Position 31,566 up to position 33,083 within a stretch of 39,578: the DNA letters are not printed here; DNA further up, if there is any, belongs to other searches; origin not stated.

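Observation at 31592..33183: Frameshifted gmd 5' remnant duplicated 1.48 kb upstream of the intact gmd, bracketing a low-GC GT-C-like gene: an insertion or cassette-exchange scar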

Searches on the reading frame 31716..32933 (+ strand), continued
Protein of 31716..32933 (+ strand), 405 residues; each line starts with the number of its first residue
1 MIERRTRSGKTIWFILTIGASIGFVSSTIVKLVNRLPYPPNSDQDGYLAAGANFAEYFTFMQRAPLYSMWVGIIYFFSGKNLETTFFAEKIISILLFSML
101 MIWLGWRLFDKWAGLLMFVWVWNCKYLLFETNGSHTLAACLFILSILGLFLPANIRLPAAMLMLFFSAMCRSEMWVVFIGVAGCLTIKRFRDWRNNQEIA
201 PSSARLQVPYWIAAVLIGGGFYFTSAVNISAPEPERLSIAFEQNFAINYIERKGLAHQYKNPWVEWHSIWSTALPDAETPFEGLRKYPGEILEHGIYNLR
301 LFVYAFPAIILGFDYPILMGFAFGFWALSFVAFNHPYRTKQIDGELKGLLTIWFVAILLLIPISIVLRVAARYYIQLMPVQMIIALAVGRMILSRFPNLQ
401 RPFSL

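Call 65: find_encoding_contigs(protein=P0020, flank=10000, max_places=2)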
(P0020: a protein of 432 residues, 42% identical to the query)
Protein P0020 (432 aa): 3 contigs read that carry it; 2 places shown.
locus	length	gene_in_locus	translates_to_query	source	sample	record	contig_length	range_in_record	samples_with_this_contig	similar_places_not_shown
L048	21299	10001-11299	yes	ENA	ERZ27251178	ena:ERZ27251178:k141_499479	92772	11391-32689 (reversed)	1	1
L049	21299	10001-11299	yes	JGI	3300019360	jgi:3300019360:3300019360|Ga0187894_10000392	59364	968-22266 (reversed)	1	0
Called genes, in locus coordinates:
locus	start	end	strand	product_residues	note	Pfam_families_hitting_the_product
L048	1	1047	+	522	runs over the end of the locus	-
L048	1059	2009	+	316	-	-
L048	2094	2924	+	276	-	PF01209:Ubie_methyltran (weak), PF13489:Methyltransf_23, PF13847:Methyltransf_31, PF08241:Methyltransf_11, PF08242:Methyltransf_12, PF13649:Methyltransf_25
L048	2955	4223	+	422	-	PF13439:Glyco_transf_4 (weak), PF20706:GT4-conflict (weak), PF00534:Glycos_transf_1, PF13692:Glyco_trans_1_4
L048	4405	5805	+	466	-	PF02310:B12-binding (weak), PF04055:Radical_SAM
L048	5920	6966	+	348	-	PF01370:Epimerase, PF04321:RmlD_sub_bind (weak), PF16363:GDP_Man_Dehyd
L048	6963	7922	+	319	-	PF01370:Epimerase, PF02719:Polysacc_synt_2 (faint), PF04321:RmlD_sub_bind, PF01073:3Beta_HSD (faint), PF16363:GDP_Man_Dehyd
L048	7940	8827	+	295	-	PF00535:Glycos_transf_2, PF10111:Glyco_tranf_2_2, PF13641:Glyco_tranf_2_3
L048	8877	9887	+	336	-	PF01073:3Beta_HSD, PF01370:Epimerase, PF07993:NAD_binding_4 (faint), PF16363:GDP_Man_Dehyd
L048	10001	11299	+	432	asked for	-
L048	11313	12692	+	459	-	PF13231:PMT_2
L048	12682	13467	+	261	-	PF05050:Methyltransf_21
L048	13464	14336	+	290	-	PF01531:Glyco_transf_11 (weak)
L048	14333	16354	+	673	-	PF00535:Glycos_transf_2, PF13506:Glyco_transf_21, PF13641:Glyco_tranf_2_3, PF13632:Glyco_trans_2_3 (weak), PF13506:Glyco_transf_21, PF00535:Glycos_transf_2, PF10111:Glyco_tranf_2_2, PF13641:Glyco_tranf_2_3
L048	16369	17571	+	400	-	PF13439:Glyco_transf_4, PF13579:Glyco_trans_4_4, PF00534:Glycos_transf_1 (weak)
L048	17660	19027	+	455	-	-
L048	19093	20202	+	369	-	PF13692:Glyco_trans_1_4, PF00534:Glycos_transf_1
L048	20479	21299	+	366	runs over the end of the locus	PF00534:Glycos_transf_1, PF13692:Glyco_trans_1_4, PF13524:Glyco_trans_1_2 (faint)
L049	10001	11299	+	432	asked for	-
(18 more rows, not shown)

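Call 66: search_protein_representatives(alignment_id=A2)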
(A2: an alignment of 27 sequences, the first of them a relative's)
Query: 27 sequences, 418 profile positions. Proteins with E-value up to 0.001 (for the whole library): 383; up to 1e-10: 94; up to 1e-30: 50. The best 150 are listed.
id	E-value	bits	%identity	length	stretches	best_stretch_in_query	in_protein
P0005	6.2e-165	565.3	-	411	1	13-415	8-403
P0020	1.0e-164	564.6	-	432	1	15-409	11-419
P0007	5.2e-162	555.7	-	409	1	15-411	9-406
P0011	2.3e-151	520.6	-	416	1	8-416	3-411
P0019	4.0e-148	510.0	-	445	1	15-409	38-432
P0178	6.9e-145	499.3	-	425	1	17-413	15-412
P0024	2.7e-144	497.4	-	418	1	13-414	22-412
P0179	2.3e-141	487.7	-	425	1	17-407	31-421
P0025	2.4e-139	481.0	-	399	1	24-414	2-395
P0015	6.4e-137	473.1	-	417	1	17-407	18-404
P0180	7.8e-118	410.2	-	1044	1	20-412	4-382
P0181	2.9e-116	405.0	-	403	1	18-409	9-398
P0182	7.4e-116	403.7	-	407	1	10-412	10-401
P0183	8.3e-114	396.9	-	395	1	15-401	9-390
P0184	4.2e-111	388.0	-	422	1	16-408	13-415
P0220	1.2e-29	119.7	-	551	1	22-400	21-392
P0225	3.2e-17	78.8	-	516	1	49-408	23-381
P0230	8.5e-15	70.8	-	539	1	47-396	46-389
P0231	1.4e-14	70.1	-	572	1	70-399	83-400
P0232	4.0e-14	68.6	-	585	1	22-408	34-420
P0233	7.8e-14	67.6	-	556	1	21-397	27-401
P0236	5.2e-13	64.9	-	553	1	48-377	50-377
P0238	6.0e-13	64.7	-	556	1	21-399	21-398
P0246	2.3e-12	62.8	-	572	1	2-400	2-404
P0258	6.0e-11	58.1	-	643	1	21-398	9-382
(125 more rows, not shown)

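Call 68: search_protein_families(library=pfam, proteins=[P0220, P0225, P0230, P0231, P0232, P0233, P0236, P0238, P0246, P0258], max_evalue=0.001)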
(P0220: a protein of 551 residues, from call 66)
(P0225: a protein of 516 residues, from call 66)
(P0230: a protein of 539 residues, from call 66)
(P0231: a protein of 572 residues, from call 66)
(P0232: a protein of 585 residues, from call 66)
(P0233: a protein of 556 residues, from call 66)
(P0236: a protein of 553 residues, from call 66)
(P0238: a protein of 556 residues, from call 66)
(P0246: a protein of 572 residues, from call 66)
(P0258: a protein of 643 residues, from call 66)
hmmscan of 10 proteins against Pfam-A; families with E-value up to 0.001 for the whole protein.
P0220 (551 aa): 0 families

P0225 (516 aa): 0 families

P0230 (539 aa): 0 families

P0231 (572 aa): 0 families

P0232 (585 aa): 0 families

P0233 (556 aa): 0 families

P0236 (553 aa): 0 families

P0238 (556 aa): 0 families

P0246 (572 aa): 0 families

P0258 (643 aa): 0 families
